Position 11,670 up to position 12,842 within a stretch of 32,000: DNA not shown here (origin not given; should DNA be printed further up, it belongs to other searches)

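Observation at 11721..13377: Two-gene cassette (291-aa soluble protein + 221-aa four-TM protein) is the only substantial cargo of a ~3.1-kb ssrA island: candidate undescribed defence/abortive-infection system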

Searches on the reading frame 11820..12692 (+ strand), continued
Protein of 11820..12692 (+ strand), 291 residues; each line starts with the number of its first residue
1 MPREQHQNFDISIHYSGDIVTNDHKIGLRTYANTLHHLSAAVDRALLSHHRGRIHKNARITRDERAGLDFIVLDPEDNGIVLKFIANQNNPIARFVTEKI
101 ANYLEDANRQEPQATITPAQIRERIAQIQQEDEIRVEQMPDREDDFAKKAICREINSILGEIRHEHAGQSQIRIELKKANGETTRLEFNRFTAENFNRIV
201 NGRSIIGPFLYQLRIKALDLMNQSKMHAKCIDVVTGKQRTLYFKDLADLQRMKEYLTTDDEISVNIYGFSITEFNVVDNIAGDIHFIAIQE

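Call 39: fold_search(model_id=the predicted structure, library=viral)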
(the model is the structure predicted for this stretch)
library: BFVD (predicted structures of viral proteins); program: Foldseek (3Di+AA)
matches with E <= 10: 687; with E <= 0.001: 3
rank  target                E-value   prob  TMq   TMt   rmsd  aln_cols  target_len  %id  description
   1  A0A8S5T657            2.7e-11  1.00  0.37  0.39  12.9       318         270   14  Uncharacterized protein [Myoviridae sp. ctLIM9]
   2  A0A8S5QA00            1.8e-08  1.00  0.39  0.32  11.4       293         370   12  DUF6575 domain-containing protein [Siphoviridae sp. ctoic9]
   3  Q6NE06                9.9e-07  1.00  0.49  0.39   9.0       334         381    9  Uncharacterized protein [Leptospira phage LE1]
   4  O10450                1.2e-02  0.77  0.20  0.17  16.3       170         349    9  LEF-3 [Spodoptera littoralis nuclear polyhedrosis virus]
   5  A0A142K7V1            3.1e-02  0.98  0.21  0.31   4.6        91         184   11  Uncharacterized protein [Mycobacterium phage Pipsqueaks]
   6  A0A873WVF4            5.8e-02  0.16  0.12  0.18  13.8       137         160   12  Uncharacterized protein [Klebsiella phage Solomon]
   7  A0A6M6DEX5            7.7e-02  0.09  0.12  0.18  20.3       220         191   12  (no name in the UniProt tables at hand)
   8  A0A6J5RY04            9.1e-02  0.72  0.17  0.33   9.7       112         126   12  Uncharacterized protein [uncultured Caudovirales phage]
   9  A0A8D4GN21            1.0e-01  0.54  0.14  0.22   7.9        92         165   15  (no name in the UniProt tables at hand)
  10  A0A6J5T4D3            1.1e-01  0.15  0.17  0.13  18.4       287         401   11  Uncharacterized protein [uncultured Caudovirales phage]
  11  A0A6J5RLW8            1.1e-01  0.89  0.21  0.15   5.5       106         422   12  Intein C-terminal splicing region [uncultured Caudovirales phage]
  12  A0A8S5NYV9            1.2e-01  0.98  0.22  0.29   4.0        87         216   16  tRNA_anti-like [Siphoviridae sp. ctiMP24]
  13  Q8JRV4                1.4e-01  0.91  0.18  0.15   6.3       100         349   10  Late expression factor 3 [Phthorimaea operculella granulovirus]
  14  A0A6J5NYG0            1.5e-01  0.18  0.20  0.14  39.2       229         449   12  DnaE_OBF domain containing protein [uncultured Caudovirales phage]
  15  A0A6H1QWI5            1.5e-01  0.07  0.10  0.11  19.5       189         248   12  Eukaryotic DNA topoisomerase I [Ostreococcus mediterraneus virus 2]
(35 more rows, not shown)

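Call 41: search_protein_families(library=pfam, alignment_id=A3, max_evalue=0.01)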
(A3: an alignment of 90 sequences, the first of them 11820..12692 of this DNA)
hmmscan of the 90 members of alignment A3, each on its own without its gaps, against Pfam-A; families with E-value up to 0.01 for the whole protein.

A. member 1, window:11820-12692:+ (291 aa): 0 families

B. families by the number of members that match (of 90 scanned): 7 families
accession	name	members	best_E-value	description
PF25678.1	DUF7946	7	7.4e-06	Domain of unknown function (DUF7946)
PF16038.10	TMIE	1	0.0031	TMIE protein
PF18812.6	PBECR3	1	0.0036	phage-Barnase-EndoU-ColicinE5/D-RelE like nuclease3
PF23109.1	ARCH_RTEL1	1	0.0039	RTEL1 helicase, ARCH domain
PF04163.17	Tht1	1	0.0044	Tht1-like nuclear fusion protein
PF17315.7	FMP23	1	0.0067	Found in mitochondrial proteome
PF07564.17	DUF1542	1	0.0086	Domain of Unknown Function (DUF1542)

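Call 42: search_protein_families(library=padloc, alignment_id=A3, max_evalue=0.01)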
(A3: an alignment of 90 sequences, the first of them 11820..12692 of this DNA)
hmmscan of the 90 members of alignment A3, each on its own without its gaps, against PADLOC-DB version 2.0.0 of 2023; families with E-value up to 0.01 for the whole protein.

A. member 1, window:11820-12692:+ (291 aa): 0 families

B. families by the number of members that match (of 90 scanned): 8 families
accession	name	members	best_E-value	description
PDLC05015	PDC-S42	2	0.0045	-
PDLC04325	PDC-M02B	1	7.2e-06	-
PDLC00412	ThsA1|ThsA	1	0.00086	STALD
PDLC03967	TmtA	1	0.002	-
PDLC00604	ZorA1|ZorA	1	0.0021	MotA/ExbB/TolQ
PDLC03909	NsnC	1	0.0024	-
PDLC00791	Cyclase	1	0.0031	oligonucleotide-cyclase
PDLC00039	DruH3|DruH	1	0.0082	Unknown function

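Call 47: list_cluster_members(proteins=[P0007, P0008, P0009, P0010, P0011, P0012, P0013, P0014, P0015, P0016])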
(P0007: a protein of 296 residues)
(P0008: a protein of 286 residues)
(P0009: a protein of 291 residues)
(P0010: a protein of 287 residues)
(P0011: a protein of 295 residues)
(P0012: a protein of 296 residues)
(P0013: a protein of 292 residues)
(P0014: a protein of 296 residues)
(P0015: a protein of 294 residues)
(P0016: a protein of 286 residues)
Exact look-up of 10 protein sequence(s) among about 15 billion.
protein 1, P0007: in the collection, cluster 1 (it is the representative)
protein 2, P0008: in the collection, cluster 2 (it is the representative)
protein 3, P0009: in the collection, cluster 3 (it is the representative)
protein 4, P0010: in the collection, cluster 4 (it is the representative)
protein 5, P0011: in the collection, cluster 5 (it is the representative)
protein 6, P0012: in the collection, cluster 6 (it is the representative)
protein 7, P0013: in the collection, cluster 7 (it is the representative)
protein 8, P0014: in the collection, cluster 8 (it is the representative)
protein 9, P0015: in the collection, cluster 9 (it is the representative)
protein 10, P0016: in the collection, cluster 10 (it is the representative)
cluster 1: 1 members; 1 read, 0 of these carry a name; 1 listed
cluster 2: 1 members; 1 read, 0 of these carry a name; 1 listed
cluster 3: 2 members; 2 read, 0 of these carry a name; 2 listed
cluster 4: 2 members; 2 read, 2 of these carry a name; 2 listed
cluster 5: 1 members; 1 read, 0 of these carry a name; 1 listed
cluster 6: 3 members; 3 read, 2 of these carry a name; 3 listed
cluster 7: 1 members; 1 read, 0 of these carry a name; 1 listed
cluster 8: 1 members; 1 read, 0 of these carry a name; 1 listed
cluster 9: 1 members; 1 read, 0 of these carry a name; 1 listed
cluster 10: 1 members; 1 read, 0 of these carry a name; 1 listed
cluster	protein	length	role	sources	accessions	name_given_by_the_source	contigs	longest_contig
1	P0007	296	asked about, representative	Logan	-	-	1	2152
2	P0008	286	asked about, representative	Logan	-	-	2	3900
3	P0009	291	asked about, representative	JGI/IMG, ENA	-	-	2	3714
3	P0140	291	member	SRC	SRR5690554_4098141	-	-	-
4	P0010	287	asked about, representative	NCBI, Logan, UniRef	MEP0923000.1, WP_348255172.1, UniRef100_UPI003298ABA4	hypothetical protein [Leptolyngbya sp. ST-U4] | hypothetical protein n=1 Tax=Leptolyngbya sp. ST-U4 TaxID=2933912 RepID=UPI003298ABA4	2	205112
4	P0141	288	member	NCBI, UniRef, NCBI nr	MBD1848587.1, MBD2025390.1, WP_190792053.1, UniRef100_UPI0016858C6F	hypothetical protein [Leptolyngbya sp. FACHB-711] | hypothetical protein n=1 Tax=Leptolyngbya sp. FACHB-711 TaxID=2692813 RepID=UPI0016858C6F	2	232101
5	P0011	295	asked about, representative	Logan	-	-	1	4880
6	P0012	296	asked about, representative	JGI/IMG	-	hypothetical protein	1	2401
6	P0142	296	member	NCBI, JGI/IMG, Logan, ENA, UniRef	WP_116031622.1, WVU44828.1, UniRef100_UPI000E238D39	hypothetical protein VY732_24185 [Pseudomonas sp. ZY71] | hypothetical protein | hypothetical protein n=1 Tax=Pseudomonas sp. ZY71 TaxID=3115647 RepID=UPI000E238D39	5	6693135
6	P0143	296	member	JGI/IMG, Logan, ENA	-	-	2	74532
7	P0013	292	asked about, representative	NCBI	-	-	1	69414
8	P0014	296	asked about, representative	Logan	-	-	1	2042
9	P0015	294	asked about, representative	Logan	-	-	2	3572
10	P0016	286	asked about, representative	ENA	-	-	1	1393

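Call 48: find_encoding_contigs(protein=P0142, flank=10000, max_places=3)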
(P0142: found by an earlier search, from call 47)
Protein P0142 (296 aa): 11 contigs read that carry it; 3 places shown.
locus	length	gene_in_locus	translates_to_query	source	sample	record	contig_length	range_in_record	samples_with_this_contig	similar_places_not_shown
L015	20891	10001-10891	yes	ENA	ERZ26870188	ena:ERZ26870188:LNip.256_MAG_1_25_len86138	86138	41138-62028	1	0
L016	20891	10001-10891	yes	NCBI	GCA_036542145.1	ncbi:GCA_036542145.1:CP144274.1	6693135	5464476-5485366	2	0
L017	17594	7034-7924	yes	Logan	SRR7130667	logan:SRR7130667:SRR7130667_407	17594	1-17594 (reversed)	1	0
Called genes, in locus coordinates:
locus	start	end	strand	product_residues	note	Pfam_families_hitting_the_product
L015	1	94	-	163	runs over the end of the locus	PF02082:Rrf2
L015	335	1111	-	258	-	PF00132:Hexapep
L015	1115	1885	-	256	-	PF00588:SpoU_methylase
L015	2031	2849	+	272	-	PF00459:Inositol_P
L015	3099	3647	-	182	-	PF05433:Rick_17kDa_Anti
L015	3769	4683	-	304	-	PF07549:Sec_GG, PF02355:SecD_SecF_C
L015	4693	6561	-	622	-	PF13721:SecD-TM1, PF07549:Sec_GG (weak), PF21760:SecD_1st, PF22599:SecDF_P1_head, PF02355:SecD_SecF_C, PF03176:MMPL (weak)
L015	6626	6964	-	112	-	PF02699:YajC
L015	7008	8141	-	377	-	PF01702:TGT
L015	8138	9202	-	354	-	PF02547:Queuosine_synth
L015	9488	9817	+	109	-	-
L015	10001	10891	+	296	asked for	-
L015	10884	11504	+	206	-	-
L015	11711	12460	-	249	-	-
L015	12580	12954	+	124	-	-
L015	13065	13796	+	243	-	-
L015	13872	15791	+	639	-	PF09423:PhoD (faint)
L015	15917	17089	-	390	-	PF00202:Aminotran_3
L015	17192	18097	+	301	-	PF00126:HTH_1, PF03466:LysR_substrate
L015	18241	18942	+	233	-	-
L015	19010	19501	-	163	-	PF14588:YjgF_endoribonc, PF01042:Ribonuc_L-PSP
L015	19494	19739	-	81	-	-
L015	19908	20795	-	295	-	PF01040:UbiA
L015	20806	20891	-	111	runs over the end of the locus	PF03626:COX4_pro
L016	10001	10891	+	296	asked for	-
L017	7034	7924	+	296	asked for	-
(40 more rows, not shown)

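Call 49: find_encoding_contigs(protein=P0010, flank=10000, max_places=2)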
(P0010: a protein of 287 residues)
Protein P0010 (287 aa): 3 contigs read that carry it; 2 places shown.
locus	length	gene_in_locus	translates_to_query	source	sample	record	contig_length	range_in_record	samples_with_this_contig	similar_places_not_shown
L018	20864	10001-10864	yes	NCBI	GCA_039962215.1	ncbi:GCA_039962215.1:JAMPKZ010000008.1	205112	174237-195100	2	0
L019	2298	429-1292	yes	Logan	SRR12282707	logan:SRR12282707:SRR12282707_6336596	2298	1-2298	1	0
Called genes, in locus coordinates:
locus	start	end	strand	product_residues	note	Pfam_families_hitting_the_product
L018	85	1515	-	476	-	PF00512:HisKA, PF02518:HATPase_c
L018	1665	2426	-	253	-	PF00072:Response_reg, PF00486:Trans_reg_C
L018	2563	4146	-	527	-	PF03853:YjeF_N, PF01256:Carb_kinase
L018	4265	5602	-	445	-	PF01520:Amidase_3, PF01832:Glucosaminidase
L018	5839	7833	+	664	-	PF01807:Zn_ribbon_DnaG, PF08275:DNAG_N, PF01751:Toprim, PF13155:Toprim_2, PF13362:Toprim_3 (weak), PF13662:Toprim_4, PF10410:DnaB_bind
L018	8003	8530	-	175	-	PF13599:Pentapeptide_4, PF00805:Pentapeptide (weak), PF13576:Pentapeptide_3 (faint), PF00805:Pentapeptide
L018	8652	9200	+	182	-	PF02021:UPF0102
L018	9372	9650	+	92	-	PF01257:2Fe-2S_thioredx (weak)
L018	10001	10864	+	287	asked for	-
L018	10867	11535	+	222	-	-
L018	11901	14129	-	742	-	PF00223:PsaA_PsaB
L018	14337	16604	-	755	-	PF00223:PsaA_PsaB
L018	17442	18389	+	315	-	PF01479:S4, PF00849:PseudoU_synth_2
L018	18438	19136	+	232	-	PF05116:S6PP, PF08282:Hydrolase_3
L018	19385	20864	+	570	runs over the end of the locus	PF09378:HAS-barrel, PF01935:DUF87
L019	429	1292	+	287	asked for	-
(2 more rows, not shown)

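Call 50: find_encoding_contigs(protein=P0013, flank=10000, max_places=2)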
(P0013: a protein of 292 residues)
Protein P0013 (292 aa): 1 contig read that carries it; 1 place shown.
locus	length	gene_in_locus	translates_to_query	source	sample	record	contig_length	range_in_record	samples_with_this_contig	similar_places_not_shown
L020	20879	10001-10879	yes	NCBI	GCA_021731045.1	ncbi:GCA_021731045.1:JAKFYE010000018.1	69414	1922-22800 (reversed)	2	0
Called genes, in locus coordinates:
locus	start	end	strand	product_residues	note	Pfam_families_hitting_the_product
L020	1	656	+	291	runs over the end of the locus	PF00364:Biotin_lipoyl (faint), PF25919:BSH_CusB (faint), PF25973:BSH_CzcB (weak), PF25990:Beta-barrel_YknX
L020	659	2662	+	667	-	PF00005:ABC_tran, PF02463:SMC_N (faint), PF13304:AAA_21 (faint), PF12704:MacB_PCD, PF02687:FtsX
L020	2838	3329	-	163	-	-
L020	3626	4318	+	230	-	PF13489:Methyltransf_23, PF05175:MTS, PF02353:CMAS, PF05401:NodS, PF13847:Methyltransf_31, PF08241:Methyltransf_11, PF08242:Methyltransf_12, PF13649:Methyltransf_25, +1 more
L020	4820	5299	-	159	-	PF20066:Glyoxalase_8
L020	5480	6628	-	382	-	PF00589:Phage_integrase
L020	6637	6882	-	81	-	PF12728:HTH_17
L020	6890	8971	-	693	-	PF09250:Prim-Pol, PF08708:PriCT_1, PF13148:DUF3987 (weak)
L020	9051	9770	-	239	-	-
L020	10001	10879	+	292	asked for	-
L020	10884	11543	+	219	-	-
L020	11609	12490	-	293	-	-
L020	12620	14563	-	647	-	PF26549:Tricorn_N (faint), PF00561:Abhydrolase_1 (faint), PF01738:DLH, PF12146:Hydrolase_4 (faint), PF20434:BD-FAE, PF00326:Peptidase_S9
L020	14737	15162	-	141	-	-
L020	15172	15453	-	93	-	PF01381:HTH_3 (weak)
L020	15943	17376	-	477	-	PF13541:ChlI, PF00493:MCM, PF00158:Sigma54_activat (faint), PF01078:Mg_chelatase, PF07728:AAA_5, PF13335:Mg_chelatase_C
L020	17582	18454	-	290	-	PF02899:Phage_int_SAM_1, PF00589:Phage_integrase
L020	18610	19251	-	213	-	-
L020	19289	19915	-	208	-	-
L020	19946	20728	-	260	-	-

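Call 56: find_related_loci(query=A5, collection=viral_contigs, flank=10000)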
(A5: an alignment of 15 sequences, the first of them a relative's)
Query A5 (295 aa) in viral_contigs; peptide patterns used: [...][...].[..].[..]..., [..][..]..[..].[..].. (x = any residue, [..] = any of these).
188 stretches matched a pattern; 5 encode a relative of the query (tblastn E <= 1e-3); 5 distinct loci.
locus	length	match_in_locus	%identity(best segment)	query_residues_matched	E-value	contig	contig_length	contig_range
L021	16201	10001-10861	40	5-291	2e-71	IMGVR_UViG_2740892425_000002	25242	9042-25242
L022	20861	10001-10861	40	5-291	2e-71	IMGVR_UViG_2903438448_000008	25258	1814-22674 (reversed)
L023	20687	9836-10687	38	7-291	3e-69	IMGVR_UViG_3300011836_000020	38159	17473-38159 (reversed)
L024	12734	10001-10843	39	10-291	5e-69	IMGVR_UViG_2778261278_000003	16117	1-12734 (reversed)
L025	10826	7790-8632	39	10-291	4e-69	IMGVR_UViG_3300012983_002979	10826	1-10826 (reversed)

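Call 58: search_protein_families(library=pfam, proteins=[L022:12045-14714:-, L022:8053-8997:+, L022:9142-9648:+, L022:2673-4493:+, L022:4490-5506:+, L022:17928-19607:+, L022:561-1613:-, L022:1623-2507:-, L022:17245-17928:+, L022:11756-12160:+], max_evalue=0.001)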
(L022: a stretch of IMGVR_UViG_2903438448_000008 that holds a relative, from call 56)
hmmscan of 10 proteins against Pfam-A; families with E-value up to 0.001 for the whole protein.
L022:12045-14714:- (889 aa): 2 families
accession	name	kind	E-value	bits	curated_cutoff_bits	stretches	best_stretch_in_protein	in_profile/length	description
PF05840.19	Phage_GPA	-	1.4e-81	274.5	31.4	1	275-568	37-320/321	Bacteriophage replication gene A protein (GPA)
PF23343.2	REP_ORF2-G2P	-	2e-05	25.2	27.8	1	460-565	17-98/99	Replication-associated protein ORF2/G2P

L022:8053-8997:+ (314 aa): 1 family
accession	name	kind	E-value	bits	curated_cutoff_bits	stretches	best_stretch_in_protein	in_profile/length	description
PF11185.13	DUF2971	-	4.3e-07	31.6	22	1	157-221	1-88/89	Protein of unknown function (DUF2971)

L022:9142-9648:+ (168 aa): 1 family
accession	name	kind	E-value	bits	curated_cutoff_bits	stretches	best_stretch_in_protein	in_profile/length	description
PF18186.6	SLATT_4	-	7e-11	42.5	27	1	6-136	3-130/165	SMODS and SLOG-associating 2TM effector domain family 4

L022:2673-4493:+ (606 aa): 3 families
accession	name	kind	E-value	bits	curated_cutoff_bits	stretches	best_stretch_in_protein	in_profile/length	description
PF03237.21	Terminase_6N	-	1.8e-51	175.3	22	1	178-399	1-214/215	Terminase large subunit, T4likevirus-type, N-terminal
PF17289.8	Terminase_6C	-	4.3e-25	88.9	22.6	1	427-584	2-154/155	Terminase RNaseH-like domain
PF06056.18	Terminase_5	-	8.9e-10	38.8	20.3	1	6-62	1-56/58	Putative ATPase subunit of terminase (gpP-like)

L022:4490-5506:+ (338 aa): 1 family
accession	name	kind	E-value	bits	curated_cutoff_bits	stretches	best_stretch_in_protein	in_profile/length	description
PF04860.17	Phage_portal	-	7.5e-13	48.8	39.1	1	86-322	51-277/321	Phage portal protein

L022:17928-19607:+ (559 aa): 3 families
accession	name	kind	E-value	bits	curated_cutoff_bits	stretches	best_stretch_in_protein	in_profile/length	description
PF13455.12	MUG113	-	6.2e-17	62.4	22.3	1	438-513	1-71/73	Meiotically up-regulated gene 113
PF10544.15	T5orf172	-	1.7e-15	57.8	20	1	422-512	1-97/101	T5orf172 domain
PF13250.11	DUF4041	-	2.8e-14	53.2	27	1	262-317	2-56/56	Domain of unknown function (DUF4041)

L022:561-1613:- (350 aa): 1 family
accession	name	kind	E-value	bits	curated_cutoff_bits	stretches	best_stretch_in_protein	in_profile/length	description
PF05125.18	Phage_cap_P2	-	6.7e-92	308.5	27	1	13-331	2-321/327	Phage major capsid protein, P2 family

L022:1623-2507:- (294 aa): 1 family
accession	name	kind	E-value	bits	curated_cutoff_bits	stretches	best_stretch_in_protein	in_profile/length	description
PF05929.16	Phage_GPO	-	4.2e-40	138.5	33.6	1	14-139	3-140/268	Phage capsid scaffolding protein (GPO) serine peptidase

L022:17245-17928:+ (227 aa): 3 families
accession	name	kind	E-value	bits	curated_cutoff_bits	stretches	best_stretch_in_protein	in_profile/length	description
PF00717.28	Peptidase_S24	-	2.6e-21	75.9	23.3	1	91-215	1-116/116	Peptidase S24-like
PF01381.28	HTH_3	-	1.5e-12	47.8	23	1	10-61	4-55/55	Helix-turn-helix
PF13560.12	HTH_31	-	1.2e-07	32.3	27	1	10-59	9-59/64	Helix-turn-helix domain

L022:11756-12160:+ (134 aa): 0 families

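Call 59: search_protein_families(library=pfam, proteins=[L023:5582-7831:+, L023:8475-9251:-, L023:11388-12434:+, L023:12470-13489:-, L023:13489-15387:-, L023:16262-17446:+, L024:2827-5169:-, L024:348-1808:+, L024:11541-12734:-, L024:7765-8517:+], max_evalue=0.001)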
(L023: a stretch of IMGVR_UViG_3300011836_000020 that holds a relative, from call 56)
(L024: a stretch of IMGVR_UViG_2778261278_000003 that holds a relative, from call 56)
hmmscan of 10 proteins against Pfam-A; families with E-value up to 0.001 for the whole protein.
L023:5582-7831:+ (749 aa): 3 families
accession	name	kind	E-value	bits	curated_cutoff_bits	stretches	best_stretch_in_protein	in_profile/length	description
PF05840.19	Phage_GPA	-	2.2e-100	336.2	31.4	1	129-457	2-321/321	Bacteriophage replication gene A protein (GPA)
PF23343.2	REP_ORF2-G2P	-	2.9e-06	27.9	27.8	1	359-453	17-98/99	Replication-associated protein ORF2/G2P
PF00994.29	MoCF_biosynth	-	0.00083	19.5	26.6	0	512-583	39-109/144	Probable molybdopterin binding domain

L023:8475-9251:- (258 aa): 0 families

L023:11388-12434:+ (348 aa): 2 families
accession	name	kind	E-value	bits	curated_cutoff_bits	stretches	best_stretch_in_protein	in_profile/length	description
PF08239.17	SH3_3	-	4.7e-10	39.9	27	1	290-343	3-53/54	Bacterial SH3 domain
PF06347.19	SH3_4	-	9.8e-07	28.9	24.1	1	287-338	2-49/56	Bacterial SH3 domain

L023:12470-13489:- (339 aa): 1 family
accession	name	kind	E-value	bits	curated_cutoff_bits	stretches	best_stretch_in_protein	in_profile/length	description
PF04860.17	Phage_portal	-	9.7e-20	71.4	39.1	1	90-321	47-270/321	Phage portal protein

L023:13489-15387:- (632 aa): 5 families
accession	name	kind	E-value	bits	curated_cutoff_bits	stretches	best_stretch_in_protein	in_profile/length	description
PF03237.21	Terminase_6N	-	4.2e-59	200.2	22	1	205-426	1-214/215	Terminase large subunit, T4likevirus-type, N-terminal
PF17289.8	Terminase_6C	-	5.9e-42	143.7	22.6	1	454-614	1-154/155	Terminase RNaseH-like domain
PF06056.18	Terminase_5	-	9.3e-24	83.6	20.3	1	54-111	1-58/58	Putative ATPase subunit of terminase (gpP-like)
PF13384.12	HTH_23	-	6.5e-05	23.1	24.6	1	56-87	7-38/50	Homeodomain-like domain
PF10668.15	Phage_terminase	-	0.00018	21.6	22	1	54-96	6-52/67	Phage terminase small subunit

L023:16262-17446:+ (394 aa): 1 family
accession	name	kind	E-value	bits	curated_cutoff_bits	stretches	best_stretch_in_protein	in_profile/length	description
PF05125.18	Phage_cap_P2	-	1.2e-147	491.7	27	1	8-340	1-327/327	Phage major capsid protein, P2 family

L024:2827-5169:- (780 aa): 7 families
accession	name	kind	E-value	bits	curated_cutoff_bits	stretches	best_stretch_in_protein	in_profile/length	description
PF08273.17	Zn_Ribbon_Prim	-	1.9e-18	66.9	23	1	30-66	1-37/37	Zinc-binding domain of primase-helicase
PF03288.22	Pox_D5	-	3.6e-16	59.8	21.4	1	670-768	1-85/86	Poxvirus D5 protein-like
PF13362.12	Toprim_3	-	1.4e-12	48.4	27.2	1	210-299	2-93/95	Toprim domain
PF08706.16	D5_N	-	4.8e-12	46.8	22.4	1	336-467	1-142/145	D5 N terminal like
PF19263.5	DUF5906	-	2.7e-09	38.1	27.6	1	500-608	2-114/114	Family of unknown function (DUF5906)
PF01751.28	Toprim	-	1.2e-06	29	23.1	1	210-273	2-77/96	Toprim domain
PF14354.12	Lar_restr_allev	-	0.0003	21.4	28.6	1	32-64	3-35/58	Restriction alleviation protein Lar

L024:348-1808:+ (486 aa): 1 family
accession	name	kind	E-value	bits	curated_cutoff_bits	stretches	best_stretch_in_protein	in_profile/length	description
PF16168.11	AIDA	-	1.3e-91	301.1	27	6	76-137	1-63/63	Adhesin of bacterial autotransporter system, probable stalk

L024:11541-12734:- (397 aa): 3 families
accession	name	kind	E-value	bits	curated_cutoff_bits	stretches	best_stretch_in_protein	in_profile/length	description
PF00589.27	Phage_integrase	-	4.8e-30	105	27.1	1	213-377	2-169/172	Phage integrase family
PF22022.2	Phage_int_M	-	4.7e-27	94.5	27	1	107-198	1-92/96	Phage integrase central domain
PF13356.12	Arm-DNA-bind_3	-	1.3e-21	77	27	1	9-91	2-79/83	Arm DNA-binding domain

L024:7765-8517:+ (250 aa): 0 families
